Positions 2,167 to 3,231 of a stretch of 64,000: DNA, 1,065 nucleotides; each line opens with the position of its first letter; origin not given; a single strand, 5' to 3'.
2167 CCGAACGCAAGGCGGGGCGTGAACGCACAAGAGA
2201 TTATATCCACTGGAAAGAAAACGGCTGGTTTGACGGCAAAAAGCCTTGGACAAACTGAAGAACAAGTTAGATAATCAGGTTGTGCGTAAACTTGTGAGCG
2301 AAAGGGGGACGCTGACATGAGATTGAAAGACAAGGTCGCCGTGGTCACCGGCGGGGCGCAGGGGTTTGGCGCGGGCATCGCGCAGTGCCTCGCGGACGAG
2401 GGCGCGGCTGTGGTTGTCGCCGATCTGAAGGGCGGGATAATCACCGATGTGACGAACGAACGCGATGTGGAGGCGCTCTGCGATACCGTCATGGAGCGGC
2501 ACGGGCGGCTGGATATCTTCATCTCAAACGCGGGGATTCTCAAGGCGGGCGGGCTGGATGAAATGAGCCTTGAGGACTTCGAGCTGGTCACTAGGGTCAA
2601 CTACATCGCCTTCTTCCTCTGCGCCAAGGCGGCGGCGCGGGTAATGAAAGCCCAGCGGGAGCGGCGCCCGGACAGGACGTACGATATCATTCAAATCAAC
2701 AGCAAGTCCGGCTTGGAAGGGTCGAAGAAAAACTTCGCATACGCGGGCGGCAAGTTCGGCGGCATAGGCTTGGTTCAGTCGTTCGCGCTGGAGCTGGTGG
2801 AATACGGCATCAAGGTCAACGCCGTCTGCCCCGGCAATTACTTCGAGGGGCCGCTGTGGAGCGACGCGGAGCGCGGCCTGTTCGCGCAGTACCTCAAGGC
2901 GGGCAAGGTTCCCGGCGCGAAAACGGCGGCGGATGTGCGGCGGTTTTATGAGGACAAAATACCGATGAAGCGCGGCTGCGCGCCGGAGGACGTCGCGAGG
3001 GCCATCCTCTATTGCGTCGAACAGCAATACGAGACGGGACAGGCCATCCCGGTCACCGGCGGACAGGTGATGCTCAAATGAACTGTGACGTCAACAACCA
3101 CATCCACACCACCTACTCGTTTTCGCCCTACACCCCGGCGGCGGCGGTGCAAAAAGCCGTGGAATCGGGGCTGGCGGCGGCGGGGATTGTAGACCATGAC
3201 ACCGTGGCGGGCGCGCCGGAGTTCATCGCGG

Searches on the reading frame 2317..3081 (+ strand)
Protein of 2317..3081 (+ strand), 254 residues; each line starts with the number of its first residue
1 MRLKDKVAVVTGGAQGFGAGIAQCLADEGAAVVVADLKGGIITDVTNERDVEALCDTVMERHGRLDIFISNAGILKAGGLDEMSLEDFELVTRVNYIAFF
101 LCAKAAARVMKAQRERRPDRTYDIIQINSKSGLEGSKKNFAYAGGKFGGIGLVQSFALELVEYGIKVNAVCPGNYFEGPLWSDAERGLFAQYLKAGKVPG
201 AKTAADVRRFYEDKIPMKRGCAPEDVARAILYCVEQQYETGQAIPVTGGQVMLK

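Call 67: find_encoding_contigs(protein=window:2317-3081:+, flank=10000, max_places=2)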
Protein window:2317-3081:+ (254 aa): 2 contigs read that carry it; 2 places shown.
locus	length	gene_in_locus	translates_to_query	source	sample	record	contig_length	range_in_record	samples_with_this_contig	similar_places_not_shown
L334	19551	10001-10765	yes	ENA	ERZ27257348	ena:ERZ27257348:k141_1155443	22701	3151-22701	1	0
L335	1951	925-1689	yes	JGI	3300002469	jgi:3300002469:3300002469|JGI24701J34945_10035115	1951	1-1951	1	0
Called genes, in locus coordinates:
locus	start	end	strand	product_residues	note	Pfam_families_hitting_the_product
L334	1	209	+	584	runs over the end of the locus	PF14559:TPR_19 (weak), PF14580:LRR_9 (faint), PF23598:LRR_14 (faint), PF13855:LRR_8 (faint), PF23211:LRR_LRWD1 (faint), PF12799:LRR_4 (weak)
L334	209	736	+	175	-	PF00293:NUDIX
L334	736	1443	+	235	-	PF00072:Response_reg, PF00486:Trans_reg_C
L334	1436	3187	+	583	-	PF00672:HAMP, PF00512:HisKA, PF02518:HATPase_c, PF13581:HATPase_c_2 (weak)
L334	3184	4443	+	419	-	-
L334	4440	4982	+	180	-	-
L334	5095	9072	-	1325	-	-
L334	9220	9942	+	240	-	PF02525:Flavodoxin_2, PF03358:FMN_red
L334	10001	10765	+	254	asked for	PF00106:adh_short, PF08659:KR (faint), PF13561:adh_short_C2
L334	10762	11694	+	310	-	PF02811:PHP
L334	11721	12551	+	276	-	PF05857:TraX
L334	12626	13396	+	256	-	PF00596:Aldolase_II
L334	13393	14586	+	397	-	PF06134:RhaA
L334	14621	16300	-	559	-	PF00512:HisKA, PF02518:HATPase_c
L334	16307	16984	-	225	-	PF00072:Response_reg, PF00486:Trans_reg_C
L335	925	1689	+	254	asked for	PF00106:adh_short, PF08659:KR (faint), PF13561:adh_short_C2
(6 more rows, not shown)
